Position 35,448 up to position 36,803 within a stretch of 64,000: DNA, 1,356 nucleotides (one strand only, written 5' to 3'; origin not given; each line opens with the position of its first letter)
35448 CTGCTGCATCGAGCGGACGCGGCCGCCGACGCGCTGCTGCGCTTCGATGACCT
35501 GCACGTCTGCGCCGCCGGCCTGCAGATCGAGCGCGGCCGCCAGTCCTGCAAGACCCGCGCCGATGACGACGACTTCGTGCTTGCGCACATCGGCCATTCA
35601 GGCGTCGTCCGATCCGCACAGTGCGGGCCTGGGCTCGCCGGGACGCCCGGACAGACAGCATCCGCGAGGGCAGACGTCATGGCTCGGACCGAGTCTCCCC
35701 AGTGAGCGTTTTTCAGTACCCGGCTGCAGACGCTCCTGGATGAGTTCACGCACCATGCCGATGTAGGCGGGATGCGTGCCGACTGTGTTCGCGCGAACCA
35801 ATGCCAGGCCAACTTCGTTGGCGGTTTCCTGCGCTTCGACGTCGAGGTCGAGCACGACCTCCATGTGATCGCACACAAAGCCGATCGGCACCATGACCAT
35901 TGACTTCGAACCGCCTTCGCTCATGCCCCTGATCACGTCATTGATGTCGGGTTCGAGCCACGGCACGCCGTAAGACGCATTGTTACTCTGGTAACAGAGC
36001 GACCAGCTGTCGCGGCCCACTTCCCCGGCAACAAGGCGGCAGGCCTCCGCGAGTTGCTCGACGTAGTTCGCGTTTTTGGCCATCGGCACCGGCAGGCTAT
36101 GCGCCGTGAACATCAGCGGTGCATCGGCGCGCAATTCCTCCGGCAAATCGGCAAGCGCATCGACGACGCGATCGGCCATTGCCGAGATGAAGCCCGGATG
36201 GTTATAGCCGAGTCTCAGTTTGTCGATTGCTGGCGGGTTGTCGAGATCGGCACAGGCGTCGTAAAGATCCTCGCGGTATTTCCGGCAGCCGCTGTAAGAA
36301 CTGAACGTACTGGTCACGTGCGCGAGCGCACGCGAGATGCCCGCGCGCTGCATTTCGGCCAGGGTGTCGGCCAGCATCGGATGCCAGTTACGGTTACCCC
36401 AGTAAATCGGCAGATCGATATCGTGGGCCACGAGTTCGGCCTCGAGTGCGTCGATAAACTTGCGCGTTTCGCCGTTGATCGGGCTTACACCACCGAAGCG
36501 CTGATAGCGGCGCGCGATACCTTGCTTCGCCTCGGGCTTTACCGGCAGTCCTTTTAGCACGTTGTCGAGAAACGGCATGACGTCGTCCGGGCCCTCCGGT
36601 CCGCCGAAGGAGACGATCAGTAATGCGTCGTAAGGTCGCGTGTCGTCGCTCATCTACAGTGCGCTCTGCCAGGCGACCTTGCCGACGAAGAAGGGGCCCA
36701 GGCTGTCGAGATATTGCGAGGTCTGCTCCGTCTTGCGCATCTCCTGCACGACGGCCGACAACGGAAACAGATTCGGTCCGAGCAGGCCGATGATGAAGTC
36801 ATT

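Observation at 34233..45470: Eleven-gene, translationally coupled haem-biosynthesis supercluster carrying coproporphyrin-dependent-pathway markers in a diderm background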

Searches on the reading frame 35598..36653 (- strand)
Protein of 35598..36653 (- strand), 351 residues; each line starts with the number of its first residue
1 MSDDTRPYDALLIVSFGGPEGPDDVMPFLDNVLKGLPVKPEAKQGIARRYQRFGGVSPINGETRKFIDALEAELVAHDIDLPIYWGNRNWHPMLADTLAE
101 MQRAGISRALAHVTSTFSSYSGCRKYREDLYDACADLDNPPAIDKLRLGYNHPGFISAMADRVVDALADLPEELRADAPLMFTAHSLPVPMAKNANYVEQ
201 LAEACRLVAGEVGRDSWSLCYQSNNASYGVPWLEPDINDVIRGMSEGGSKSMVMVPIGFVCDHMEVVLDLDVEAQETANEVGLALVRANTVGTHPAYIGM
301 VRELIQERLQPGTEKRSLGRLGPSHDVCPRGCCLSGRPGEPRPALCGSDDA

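Call 3: search_protein_families(library=pfam, proteins=[window:35598-36653:-])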
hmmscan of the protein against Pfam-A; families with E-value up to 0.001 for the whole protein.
window:35598-36653:- (351 aa): 1 family
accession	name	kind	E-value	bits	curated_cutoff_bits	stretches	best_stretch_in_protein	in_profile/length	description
PF00762.24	Ferrochelatase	-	3.1e-76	256.9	27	1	9-308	2-316/317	Ferrochelatase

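Call 4: search_protein_families(library=ncbifam, proteins=[window:35598-36653:-])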
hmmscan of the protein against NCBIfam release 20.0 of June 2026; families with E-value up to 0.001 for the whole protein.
window:35598-36653:- (351 aa): 4 families
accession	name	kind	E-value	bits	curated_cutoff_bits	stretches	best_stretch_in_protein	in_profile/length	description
NF000689.1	PRK00035.2-1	equivalog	2.4e-116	388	408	1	8-308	2-310/311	ferrochelatase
NF009095.0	PRK12435.1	subfamily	8.8e-48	163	455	1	11-309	7-307/311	ferrochelatase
TIGR00109.1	hemH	equivalog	9.8e-40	136.9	124.6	1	10-309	7-321/322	ferrochelatase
TIGR02715.1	amido_AtzE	subfamily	8.9e-05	21.6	425.75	0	190-253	95-157/452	AtzE family amidohydrolase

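Call 11: search_solved_structures(query=window:35598-36653:-, max_evalue=0.001, show_alignments=2)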
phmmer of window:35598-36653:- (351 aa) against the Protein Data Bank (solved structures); distinct sequences matched with E-value up to 0.001: 38.
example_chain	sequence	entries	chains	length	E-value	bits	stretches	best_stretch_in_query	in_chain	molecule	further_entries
28wn_A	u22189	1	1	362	3e-67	230.6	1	8-340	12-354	Coproporphyrin III ferrochelatase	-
2ac2_A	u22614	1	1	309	8.6e-41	143.6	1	10-307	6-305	Ferrochelatase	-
1ak1_A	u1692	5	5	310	2.1e-40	142.3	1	10-307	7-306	FERROCHELATASE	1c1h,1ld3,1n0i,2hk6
1doz_A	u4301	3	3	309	2.3e-40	142.2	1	10-307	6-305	FERROCHELATASE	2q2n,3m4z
1c9e_A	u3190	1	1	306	3.5e-40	141.6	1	11-307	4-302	PROTOHEME FERROLYASE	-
3goq_A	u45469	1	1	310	5.5e-40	140.9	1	10-307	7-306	Ferrochelatase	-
2h1v_A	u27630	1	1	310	5.5e-40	140.9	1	10-307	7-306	Ferrochelatase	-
9kta_A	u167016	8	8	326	8.7e-40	140.3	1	10-309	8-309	Coproporphyrin III ferrochelatase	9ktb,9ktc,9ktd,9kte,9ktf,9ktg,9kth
2h1w_A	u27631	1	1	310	5.2e-39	137.7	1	10-307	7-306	Ferrochelatase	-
2q3j_A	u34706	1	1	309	5.6e-39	137.6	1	10-307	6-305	Ferrochelatase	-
2ac4_A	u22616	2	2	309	7.7e-39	137.2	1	10-307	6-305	Ferrochelatase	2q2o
9vi5_A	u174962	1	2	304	8.4e-39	137.1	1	11-304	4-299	Coproporphyrin III ferrochelatase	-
6rwv_A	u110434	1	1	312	9.7e-33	117.1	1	10-308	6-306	Ferrochelatase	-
6sv3_A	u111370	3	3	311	9.9e-33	117.1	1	10-308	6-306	Ferrochelatase | Coproporphyrin III ferrochelatase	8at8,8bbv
8omm_A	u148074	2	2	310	1e-32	117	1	10-308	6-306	Coproporphyrin III ferrochelatase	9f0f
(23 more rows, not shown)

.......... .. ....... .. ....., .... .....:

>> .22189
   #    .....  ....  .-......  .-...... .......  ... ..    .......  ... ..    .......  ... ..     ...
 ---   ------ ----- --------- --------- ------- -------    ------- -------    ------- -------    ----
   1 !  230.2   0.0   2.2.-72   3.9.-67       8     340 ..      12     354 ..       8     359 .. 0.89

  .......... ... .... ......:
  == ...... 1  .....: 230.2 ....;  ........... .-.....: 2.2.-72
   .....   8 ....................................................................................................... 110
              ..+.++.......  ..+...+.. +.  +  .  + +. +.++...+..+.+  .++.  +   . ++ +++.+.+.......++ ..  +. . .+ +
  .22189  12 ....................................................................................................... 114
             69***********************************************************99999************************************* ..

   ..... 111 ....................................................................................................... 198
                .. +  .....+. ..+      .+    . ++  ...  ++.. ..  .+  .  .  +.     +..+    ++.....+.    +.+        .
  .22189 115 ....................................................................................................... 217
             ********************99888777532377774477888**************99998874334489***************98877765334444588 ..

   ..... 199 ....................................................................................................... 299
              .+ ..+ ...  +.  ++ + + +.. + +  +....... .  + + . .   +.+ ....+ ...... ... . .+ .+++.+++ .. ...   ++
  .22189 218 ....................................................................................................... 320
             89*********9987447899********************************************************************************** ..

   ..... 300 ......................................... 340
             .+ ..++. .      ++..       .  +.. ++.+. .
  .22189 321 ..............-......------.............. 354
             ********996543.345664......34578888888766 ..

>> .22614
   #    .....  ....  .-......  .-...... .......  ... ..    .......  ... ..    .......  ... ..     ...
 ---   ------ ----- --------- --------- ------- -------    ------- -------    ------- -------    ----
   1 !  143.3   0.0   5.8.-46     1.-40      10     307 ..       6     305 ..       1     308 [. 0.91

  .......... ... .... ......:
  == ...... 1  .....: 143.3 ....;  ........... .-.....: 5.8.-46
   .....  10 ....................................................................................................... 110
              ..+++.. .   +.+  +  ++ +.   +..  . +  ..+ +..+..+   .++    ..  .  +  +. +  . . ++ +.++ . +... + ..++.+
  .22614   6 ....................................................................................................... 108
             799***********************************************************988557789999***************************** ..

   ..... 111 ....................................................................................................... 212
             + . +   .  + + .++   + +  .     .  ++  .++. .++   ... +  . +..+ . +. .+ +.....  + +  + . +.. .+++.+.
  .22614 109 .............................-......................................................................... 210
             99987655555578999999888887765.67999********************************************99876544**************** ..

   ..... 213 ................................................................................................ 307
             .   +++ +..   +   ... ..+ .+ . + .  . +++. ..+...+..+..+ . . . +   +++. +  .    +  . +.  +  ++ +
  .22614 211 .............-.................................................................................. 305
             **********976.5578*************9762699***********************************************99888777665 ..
